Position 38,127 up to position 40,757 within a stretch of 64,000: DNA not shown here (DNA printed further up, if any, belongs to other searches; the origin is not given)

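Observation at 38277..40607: Family-B polymerase with dead proofreading site and IID-for-DTD motif C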

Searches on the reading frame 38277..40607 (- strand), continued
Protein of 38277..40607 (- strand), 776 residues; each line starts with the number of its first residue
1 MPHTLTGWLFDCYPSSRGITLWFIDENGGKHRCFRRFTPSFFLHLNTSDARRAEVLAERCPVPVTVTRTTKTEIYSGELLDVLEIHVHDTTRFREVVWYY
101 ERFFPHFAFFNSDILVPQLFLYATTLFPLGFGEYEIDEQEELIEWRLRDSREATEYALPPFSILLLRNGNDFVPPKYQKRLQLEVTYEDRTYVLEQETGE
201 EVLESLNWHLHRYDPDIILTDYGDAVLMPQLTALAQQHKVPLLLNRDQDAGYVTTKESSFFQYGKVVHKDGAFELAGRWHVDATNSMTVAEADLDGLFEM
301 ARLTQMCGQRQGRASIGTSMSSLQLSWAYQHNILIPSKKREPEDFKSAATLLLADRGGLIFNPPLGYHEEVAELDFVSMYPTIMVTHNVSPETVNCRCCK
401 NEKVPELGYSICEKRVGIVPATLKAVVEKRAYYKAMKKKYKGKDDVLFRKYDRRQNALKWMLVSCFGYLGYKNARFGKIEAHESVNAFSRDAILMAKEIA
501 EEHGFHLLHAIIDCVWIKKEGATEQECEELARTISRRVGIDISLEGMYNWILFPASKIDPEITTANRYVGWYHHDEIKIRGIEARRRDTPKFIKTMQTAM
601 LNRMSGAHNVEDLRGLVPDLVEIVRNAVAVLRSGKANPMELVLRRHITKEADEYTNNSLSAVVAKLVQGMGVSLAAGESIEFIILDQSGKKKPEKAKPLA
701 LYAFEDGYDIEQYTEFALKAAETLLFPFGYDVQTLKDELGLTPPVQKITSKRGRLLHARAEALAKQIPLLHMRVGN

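Call 64: search_solved_structures(query=A1, max_evalue=1e-20, show_alignments=1)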
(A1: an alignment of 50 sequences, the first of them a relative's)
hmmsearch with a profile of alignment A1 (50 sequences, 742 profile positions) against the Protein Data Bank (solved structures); distinct sequences matched with E-value up to 1e-20: 58.
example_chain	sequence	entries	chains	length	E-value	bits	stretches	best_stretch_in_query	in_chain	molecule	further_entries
4flt_A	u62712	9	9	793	1.5e-102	347.5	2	298-738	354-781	DNA polymerase 1 | Pyrococcus abyssi B family DNA polymerase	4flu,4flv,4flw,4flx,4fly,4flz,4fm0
4fm2_A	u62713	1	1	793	8.2e-102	345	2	298-738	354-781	DNA polymerase 1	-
1wns_A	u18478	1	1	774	1.2e-98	334.5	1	298-737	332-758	DNA POLYMERASE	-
1wn7_A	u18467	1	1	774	1.5e-98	334.2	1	298-737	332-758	Family B DNA Polymerase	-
5h12_A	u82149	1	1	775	1.6e-98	334.1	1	298-737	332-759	Deep Vent DNA Polymerase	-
4k8z_A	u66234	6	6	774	1.8e-98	334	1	298-737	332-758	DNA polymerase | DNA polymerase,DNA polymerase,DNA polymerase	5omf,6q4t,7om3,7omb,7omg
6wya_A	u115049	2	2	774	4.2e-98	332.7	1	298-737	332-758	DNA polymerase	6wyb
2jgu_A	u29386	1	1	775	2.5e-97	330.2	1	297-737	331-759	DNA POLYMERASE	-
8s84_A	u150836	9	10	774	2.8e-97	330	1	298-737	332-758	DNA polymerase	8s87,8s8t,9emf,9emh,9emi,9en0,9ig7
5vu5_A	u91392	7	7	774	3.4e-97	329.7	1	298-737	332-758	DNA polymerase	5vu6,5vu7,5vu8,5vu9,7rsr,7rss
3a2f_A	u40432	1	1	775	3.7e-97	329.6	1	297-737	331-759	DNA polymerase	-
7tqw_A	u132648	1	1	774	2.7e-96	326.8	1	298-737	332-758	DNA polymerase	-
9oat_A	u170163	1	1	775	3.3e-96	326.4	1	298-737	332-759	5-270, TNA polymerase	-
2xhb_A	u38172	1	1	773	3.6e-96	326.4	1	298-737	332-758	DNA POLYMERASE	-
7rsu_A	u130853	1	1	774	3.9e-96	326.2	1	298-737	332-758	DNA polymerase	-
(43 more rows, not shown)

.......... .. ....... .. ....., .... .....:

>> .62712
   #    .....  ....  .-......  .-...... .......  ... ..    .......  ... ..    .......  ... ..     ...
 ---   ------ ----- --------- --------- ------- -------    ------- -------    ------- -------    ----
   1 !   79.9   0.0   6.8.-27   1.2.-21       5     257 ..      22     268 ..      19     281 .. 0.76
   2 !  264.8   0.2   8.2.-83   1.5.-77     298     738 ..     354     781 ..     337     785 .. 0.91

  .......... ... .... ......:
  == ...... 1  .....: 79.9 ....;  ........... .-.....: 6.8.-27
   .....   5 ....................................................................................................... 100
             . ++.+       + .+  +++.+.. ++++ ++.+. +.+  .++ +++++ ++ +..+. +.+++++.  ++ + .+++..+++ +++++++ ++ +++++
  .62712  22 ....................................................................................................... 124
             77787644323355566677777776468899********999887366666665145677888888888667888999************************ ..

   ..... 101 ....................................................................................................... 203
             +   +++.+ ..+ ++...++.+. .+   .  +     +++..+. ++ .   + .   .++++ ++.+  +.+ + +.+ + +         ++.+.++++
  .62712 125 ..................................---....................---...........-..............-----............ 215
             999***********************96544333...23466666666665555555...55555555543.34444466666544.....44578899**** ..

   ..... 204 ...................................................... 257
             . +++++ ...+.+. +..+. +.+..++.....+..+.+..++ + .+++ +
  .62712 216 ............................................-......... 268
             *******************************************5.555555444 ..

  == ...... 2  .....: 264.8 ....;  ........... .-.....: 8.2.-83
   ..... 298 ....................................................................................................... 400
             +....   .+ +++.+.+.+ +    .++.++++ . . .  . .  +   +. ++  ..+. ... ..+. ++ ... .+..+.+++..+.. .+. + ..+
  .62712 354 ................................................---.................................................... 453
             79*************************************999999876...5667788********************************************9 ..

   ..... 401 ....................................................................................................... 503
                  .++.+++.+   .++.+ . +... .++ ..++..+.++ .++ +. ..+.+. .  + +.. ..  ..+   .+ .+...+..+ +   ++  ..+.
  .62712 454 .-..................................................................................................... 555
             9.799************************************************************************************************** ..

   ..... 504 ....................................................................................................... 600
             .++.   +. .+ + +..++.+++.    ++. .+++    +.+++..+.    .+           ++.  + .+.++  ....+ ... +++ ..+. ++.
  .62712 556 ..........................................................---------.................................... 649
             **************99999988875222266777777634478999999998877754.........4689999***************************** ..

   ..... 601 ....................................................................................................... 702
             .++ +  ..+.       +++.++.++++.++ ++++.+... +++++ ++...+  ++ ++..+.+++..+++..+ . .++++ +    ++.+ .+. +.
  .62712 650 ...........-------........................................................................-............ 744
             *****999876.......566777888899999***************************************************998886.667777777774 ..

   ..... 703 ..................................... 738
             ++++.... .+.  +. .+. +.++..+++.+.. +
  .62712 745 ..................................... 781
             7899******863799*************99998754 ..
